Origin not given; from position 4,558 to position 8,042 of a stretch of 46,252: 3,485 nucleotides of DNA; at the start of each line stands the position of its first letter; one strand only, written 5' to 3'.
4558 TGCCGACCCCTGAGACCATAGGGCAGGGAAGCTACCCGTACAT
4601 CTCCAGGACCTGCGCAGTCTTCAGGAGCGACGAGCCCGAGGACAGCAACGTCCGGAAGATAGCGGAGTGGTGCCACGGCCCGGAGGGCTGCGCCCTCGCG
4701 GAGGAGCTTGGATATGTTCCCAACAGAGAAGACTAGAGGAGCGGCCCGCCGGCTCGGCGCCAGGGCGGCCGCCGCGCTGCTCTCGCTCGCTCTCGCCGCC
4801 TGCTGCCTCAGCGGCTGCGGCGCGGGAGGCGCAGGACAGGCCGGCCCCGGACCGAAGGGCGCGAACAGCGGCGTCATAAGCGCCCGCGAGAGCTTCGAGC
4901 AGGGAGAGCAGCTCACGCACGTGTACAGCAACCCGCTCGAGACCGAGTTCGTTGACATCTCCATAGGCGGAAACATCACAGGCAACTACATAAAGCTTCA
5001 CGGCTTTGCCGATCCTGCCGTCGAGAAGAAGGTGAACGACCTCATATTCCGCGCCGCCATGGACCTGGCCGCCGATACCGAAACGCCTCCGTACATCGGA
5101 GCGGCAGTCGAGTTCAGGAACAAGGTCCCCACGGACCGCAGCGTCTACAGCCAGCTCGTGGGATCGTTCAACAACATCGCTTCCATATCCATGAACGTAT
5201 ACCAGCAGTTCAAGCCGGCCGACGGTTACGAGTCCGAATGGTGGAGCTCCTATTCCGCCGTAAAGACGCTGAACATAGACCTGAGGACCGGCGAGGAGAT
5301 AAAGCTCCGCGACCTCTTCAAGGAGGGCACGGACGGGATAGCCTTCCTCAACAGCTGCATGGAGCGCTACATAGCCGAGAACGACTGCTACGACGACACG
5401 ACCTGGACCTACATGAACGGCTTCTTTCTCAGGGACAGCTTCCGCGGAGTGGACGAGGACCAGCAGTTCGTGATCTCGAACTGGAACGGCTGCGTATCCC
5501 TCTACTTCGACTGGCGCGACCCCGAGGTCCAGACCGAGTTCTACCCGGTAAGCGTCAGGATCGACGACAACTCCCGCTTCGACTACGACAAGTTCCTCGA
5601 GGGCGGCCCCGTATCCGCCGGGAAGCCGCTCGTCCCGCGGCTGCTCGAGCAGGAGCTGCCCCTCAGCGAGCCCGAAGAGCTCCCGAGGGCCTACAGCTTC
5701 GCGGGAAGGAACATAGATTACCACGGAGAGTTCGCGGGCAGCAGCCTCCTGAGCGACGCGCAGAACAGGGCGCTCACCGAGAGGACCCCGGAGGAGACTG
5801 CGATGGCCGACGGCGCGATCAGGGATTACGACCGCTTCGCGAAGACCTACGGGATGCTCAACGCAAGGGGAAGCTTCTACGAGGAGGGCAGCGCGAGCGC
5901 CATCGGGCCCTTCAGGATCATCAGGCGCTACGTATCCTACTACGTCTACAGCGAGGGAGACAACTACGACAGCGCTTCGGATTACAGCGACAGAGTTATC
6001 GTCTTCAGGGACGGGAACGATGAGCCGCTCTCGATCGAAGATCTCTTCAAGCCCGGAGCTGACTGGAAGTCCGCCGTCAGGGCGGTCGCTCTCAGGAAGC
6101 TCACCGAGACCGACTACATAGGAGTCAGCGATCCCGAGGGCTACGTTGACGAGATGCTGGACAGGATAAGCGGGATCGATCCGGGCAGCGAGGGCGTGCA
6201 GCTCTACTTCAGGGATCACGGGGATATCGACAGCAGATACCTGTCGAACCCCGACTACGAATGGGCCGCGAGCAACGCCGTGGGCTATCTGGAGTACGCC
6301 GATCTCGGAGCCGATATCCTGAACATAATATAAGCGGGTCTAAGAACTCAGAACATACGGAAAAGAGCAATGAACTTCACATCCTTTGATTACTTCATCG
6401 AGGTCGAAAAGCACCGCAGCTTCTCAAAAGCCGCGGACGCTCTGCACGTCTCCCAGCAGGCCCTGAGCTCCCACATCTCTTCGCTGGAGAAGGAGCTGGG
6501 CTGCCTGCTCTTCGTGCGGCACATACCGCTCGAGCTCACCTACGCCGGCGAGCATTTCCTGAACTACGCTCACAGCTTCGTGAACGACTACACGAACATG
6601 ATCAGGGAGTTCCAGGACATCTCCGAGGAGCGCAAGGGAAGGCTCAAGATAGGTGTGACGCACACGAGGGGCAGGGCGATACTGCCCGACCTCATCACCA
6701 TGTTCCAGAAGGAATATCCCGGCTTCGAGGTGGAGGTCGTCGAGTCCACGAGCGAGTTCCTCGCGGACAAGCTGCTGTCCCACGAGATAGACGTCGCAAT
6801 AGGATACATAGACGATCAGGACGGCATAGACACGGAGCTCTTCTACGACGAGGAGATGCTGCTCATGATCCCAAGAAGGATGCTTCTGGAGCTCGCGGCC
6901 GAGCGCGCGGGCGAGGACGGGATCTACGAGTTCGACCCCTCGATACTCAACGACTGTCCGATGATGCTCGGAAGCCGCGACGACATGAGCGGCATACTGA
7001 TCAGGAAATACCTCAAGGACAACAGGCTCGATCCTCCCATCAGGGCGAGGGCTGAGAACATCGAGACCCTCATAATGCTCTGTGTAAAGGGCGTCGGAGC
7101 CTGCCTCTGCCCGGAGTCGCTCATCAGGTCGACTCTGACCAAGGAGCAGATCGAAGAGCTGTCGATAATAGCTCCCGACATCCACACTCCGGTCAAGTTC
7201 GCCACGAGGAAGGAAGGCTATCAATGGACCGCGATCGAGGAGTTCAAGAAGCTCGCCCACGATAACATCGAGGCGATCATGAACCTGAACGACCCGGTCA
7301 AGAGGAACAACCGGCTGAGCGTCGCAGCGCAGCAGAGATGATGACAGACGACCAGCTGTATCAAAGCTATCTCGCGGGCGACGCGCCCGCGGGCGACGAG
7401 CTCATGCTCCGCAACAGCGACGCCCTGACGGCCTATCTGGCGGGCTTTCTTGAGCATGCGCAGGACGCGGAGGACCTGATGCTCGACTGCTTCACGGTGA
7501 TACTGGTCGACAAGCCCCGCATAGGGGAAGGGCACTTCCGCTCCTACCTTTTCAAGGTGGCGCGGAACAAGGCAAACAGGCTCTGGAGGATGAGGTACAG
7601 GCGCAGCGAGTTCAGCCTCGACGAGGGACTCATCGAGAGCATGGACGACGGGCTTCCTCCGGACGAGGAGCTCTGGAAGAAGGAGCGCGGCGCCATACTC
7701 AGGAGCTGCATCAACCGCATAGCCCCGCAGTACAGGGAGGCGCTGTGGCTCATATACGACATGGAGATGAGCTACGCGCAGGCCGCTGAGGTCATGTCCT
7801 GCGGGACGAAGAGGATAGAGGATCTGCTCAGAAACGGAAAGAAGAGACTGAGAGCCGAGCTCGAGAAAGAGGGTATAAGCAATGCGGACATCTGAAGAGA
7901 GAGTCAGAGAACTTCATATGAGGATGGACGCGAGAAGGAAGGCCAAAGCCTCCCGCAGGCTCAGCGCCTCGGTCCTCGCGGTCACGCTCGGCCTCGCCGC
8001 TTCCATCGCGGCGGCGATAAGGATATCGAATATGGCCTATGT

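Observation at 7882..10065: Duplicated small two-TM protein: one copy coupled to the sigma gene, the other coupled to the 2625-aa gene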

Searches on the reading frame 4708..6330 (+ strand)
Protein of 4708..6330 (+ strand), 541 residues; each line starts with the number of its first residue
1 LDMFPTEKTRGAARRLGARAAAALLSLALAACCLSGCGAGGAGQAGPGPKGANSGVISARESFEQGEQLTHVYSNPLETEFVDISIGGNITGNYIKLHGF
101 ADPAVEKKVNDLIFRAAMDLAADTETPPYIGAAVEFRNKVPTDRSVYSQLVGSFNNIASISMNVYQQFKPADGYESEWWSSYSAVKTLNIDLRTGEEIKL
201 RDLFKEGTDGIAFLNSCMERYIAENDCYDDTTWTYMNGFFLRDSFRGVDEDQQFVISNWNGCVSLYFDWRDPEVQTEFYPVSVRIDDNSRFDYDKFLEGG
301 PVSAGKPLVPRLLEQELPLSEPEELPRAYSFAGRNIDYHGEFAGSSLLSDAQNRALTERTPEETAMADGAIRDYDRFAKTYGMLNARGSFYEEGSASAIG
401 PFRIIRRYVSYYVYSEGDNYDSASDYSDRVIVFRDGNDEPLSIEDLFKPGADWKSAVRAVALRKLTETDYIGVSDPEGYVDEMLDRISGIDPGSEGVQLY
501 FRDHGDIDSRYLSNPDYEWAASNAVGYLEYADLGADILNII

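Call 4: search_protein_families(library=pfam, proteins=[window:4708-6330:+], max_evalue=0.1)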
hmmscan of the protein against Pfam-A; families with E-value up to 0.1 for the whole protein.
window:4708-6330:+ (541 aa): 1 family
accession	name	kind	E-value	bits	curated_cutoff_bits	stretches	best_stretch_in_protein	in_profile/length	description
PF11738.13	DUF3298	-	0.024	16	24.1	0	202-258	2-57/84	Protein of unknown function (DUF3298)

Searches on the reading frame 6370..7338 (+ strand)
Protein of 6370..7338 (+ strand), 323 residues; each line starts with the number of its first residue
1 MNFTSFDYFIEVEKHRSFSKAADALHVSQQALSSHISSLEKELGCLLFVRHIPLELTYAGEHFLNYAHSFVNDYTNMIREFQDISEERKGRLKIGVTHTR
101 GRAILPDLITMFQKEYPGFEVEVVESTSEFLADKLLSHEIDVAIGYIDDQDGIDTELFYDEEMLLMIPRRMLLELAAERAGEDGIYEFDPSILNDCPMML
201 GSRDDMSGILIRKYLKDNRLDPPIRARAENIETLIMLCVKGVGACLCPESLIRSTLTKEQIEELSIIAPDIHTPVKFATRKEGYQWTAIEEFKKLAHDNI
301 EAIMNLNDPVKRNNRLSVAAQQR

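Call 4: search_protein_families(library=pfam, proteins=[window:6370-7338:+], max_evalue=0.1)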
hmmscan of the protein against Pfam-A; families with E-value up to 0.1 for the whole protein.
window:6370-7338:+ (323 aa): 2 families
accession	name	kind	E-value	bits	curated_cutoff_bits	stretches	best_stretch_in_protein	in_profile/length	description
PF03466.25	LysR_substrate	-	2.5e-29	102.6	28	1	86-298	2-206/209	LysR substrate binding domain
PF00126.33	HTH_1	-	7.1e-18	64.8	26.6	1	6-61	4-60/60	Bacterial regulatory helix-turn-helix protein, lysR family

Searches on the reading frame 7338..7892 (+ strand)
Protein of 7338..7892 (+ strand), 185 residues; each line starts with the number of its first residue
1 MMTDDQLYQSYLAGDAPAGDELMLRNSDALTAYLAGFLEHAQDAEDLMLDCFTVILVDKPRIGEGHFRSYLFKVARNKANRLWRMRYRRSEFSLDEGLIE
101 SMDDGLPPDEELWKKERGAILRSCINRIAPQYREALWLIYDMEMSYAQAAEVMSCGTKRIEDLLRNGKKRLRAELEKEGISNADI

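Call 4: search_protein_families(library=pfam, proteins=[window:7338-7892:+], max_evalue=0.1)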
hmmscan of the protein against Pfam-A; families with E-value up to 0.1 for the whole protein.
window:7338-7892:+ (185 aa): 4 families
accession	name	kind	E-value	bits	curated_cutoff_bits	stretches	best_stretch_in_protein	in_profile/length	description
PF08281.18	Sigma70_r4_2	-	2e-08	34.2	25.7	1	120-171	3-54/54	Sigma-70, region 4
PF04542.20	Sigma70_r2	-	5.8e-07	29.7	24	1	23-88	2-70/71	Sigma-70 region 2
PF04545.22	Sigma70_r4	-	0.0037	17.2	24.1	1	126-173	3-50/50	Sigma-70, region 4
PF22233.2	PhyR_sigma-like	-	0.0082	16.4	27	1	126-166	2-42/50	Response regulator PhyR, sigma-like domain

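Call 6: search_protein_families(library=ncbifam, proteins=[window:7338-7892:+], max_evalue=0.1)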
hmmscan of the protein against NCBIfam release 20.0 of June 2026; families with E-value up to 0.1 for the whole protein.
window:7338-7892:+ (185 aa): 61 families (the best 25 are shown)
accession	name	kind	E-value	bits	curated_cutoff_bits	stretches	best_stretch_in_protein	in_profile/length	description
NF004113.0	PRK05602.1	equivalog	5.8e-23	81.6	208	1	3-182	31-208/211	RNA polymerase sigma factor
NF009166.1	PRK12513.1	equivalog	8.4e-19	68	206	1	3-179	8-190/193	RNA polymerase sigma factor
TIGR02937.1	sigma70-ECF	superfamily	4.2e-17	62.3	42.9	1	20-175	4-165/165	sigma-70 family RNA polymerase sigma factor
TIGR02989.1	Sig-70_gvs1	subfamily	1.3e-15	57.6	124.55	1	22-172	6-155/158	RNA polymerase sigma-70 factor, Rhodopirellula/Verrucomicrobium family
NF009168.0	PRK12515.1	subfamily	1.6e-15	57.1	236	1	2-182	7-186/189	RNA polymerase sigma factor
TIGR02985.1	Sig70_bacteroi1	subfamily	4.1e-15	56.4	126.4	1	26-175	10-162/162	RNA polymerase sigma-70 factor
TIGR02950.1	SigM_subfam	subfamily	2.9e-13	50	147.95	1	20-175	3-158/159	RNA polymerase sigma factor, SigM family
NF007226.0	PRK09644.1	equivalog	1.5e-12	47.9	199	1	33-179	17-161/166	RNA polymerase sigma factor SigM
TIGR02952.1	Sig70_famx2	equivalog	5.3e-12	46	206.45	1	27-172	21-167/170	ECF subfamily RNA polymerase sigma factor, BldN family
NF009190.0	PRK12538.1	equivalog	1.1e-11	44.9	303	1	4-178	50-222/233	RNA polymerase sigma factor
NF009176.0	PRK12524.1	equivalog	2e-11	44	264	1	3-176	12-185/196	RNA polymerase sigma factor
TIGR02983.1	SigE-fam_strep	subfamily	7.4e-10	38.9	141.55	1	21-177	10-160/162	SigE family RNA polymerase sigma factor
NF009172.0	PRK12519.1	subfamily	7.7e-09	35.4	222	1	3-177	15-191/194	RNA polymerase sigma factor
NF007222.0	PRK09640.1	equivalog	8.8e-09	35.2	194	1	16-158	25-165/188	RNA polymerase sigma factor SigX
NF006930.0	PRK09415.1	subfamily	1.4e-08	34.8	198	1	20-178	19-178/179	RNA polymerase factor sigma C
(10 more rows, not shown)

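Call 59: search_solved_structures(query=window:7338-7892:+, max_evalue=0.001)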
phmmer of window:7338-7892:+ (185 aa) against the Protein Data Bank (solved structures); distinct sequences matched with E-value up to 0.001: 8.
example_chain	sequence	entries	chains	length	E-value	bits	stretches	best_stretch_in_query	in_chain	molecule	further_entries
6in7_B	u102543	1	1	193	4.9e-06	29.6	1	4-162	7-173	RNA polymerase sigma-H factor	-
8z6g_B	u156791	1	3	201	5.1e-06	29.5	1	4-163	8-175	RNA polymerase sigma factor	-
4cxf_A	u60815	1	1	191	1.9e-05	27.7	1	12-176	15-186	RNA POLYMERASE SIGMA FACTOR CNRH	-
9m9d_F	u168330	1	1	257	7e-05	25.8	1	16-174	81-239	ECF RNA polymerase sigma factor SigE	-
9m9e_F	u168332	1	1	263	7.4e-05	25.7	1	16-174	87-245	ECF RNA polymerase sigma factor SigE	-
9m98_F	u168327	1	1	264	7.5e-05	25.7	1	16-174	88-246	ECF RNA polymerase sigma factor SigE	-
5wuq_A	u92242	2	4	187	0.00019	24.4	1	28-175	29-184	ECF RNA polymerase sigma factor SigW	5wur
5uxx_A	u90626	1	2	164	0.00091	22.2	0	27-174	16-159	RNA polymerase sigma factor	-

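Call 78: search_protein_families(library=padloc, proteins=[window:7338-7892:+], max_evalue=0.01)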
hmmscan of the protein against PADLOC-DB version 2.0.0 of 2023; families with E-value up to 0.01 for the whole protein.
window:7338-7892:+ (185 aa): 0 families

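Call 79: search_protein_families(library=phrogs, proteins=[window:7338-7892:+], max_evalue=0.01)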
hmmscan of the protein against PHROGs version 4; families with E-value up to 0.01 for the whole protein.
window:7338-7892:+ (185 aa): 1 family
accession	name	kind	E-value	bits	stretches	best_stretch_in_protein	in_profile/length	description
phrog_1740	-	transcription regulation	1.5e-12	47.9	1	20-182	59-223/567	RNA polymerase sigma factor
